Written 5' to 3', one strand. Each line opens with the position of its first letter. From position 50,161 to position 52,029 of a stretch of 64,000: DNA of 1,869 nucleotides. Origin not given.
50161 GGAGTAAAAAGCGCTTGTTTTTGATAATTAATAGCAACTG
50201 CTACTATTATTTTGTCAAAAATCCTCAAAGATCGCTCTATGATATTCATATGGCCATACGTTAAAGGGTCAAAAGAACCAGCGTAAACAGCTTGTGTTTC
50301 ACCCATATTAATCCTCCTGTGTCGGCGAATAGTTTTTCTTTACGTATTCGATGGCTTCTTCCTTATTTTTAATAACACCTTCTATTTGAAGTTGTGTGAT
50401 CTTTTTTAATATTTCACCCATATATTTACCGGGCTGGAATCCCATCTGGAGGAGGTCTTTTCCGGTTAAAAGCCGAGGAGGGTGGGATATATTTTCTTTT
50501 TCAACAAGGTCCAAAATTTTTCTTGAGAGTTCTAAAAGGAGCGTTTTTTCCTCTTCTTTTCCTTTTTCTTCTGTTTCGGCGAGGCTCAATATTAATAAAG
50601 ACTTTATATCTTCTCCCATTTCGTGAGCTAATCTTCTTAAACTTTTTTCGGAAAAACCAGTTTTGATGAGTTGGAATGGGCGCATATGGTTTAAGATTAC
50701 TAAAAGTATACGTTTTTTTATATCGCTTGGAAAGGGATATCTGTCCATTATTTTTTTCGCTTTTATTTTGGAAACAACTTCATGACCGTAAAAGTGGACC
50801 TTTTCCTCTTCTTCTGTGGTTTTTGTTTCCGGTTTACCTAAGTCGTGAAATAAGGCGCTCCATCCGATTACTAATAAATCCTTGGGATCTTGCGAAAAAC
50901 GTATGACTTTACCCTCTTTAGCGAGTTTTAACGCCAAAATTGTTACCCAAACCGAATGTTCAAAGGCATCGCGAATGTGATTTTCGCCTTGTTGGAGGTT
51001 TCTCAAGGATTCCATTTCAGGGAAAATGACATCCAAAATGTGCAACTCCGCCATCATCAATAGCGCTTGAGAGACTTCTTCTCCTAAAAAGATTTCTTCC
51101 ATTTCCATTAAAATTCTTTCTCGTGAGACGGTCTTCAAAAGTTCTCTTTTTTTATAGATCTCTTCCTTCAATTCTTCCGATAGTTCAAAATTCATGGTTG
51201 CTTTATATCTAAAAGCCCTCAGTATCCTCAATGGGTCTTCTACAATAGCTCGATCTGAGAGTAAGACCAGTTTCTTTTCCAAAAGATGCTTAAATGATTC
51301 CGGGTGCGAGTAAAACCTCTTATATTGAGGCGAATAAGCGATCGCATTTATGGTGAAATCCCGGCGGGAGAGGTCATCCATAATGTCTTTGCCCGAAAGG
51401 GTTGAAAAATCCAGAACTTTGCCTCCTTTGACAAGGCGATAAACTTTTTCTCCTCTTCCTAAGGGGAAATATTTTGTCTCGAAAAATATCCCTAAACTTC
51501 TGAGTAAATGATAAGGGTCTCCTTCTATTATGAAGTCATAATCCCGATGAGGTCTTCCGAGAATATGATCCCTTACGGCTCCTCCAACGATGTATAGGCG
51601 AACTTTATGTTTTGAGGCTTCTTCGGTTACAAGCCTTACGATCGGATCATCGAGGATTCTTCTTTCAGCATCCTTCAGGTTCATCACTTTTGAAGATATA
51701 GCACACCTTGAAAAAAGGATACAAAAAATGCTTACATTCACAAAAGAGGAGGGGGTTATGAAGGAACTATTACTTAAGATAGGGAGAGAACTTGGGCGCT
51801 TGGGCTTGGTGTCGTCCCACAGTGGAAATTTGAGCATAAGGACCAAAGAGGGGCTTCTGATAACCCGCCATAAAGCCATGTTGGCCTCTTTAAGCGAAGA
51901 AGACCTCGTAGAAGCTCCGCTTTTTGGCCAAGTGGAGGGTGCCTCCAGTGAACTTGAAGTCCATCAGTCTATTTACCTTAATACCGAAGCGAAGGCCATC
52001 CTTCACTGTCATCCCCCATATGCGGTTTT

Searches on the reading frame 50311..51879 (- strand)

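Call 28: search_protein_families(library=pfam, proteins=[window:50311-51879:-], max_evalue=0.00001)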
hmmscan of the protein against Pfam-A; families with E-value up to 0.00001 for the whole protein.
window:50311-51879:- (523 aa): 4 families
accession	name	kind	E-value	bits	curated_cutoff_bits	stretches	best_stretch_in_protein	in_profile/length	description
PF01743.26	PolyA_pol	-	2.7e-15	57.2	23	1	95-192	1-113/126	Poly A polymerase head domain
PF12627.12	PolyA_pol_RNAbd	-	2.3e-12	46.9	22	1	230-290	1-61/64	Probable RNA and SrmB- binding site of polymerase A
PF01966.28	HD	-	3.6e-11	43.8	22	1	306-412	2-93/116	HD domain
PF13735.12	tRNA_NucTran2_2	-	3.2e-09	37.4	27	1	450-511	83-146/149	tRNA nucleotidyltransferase domain 2 putative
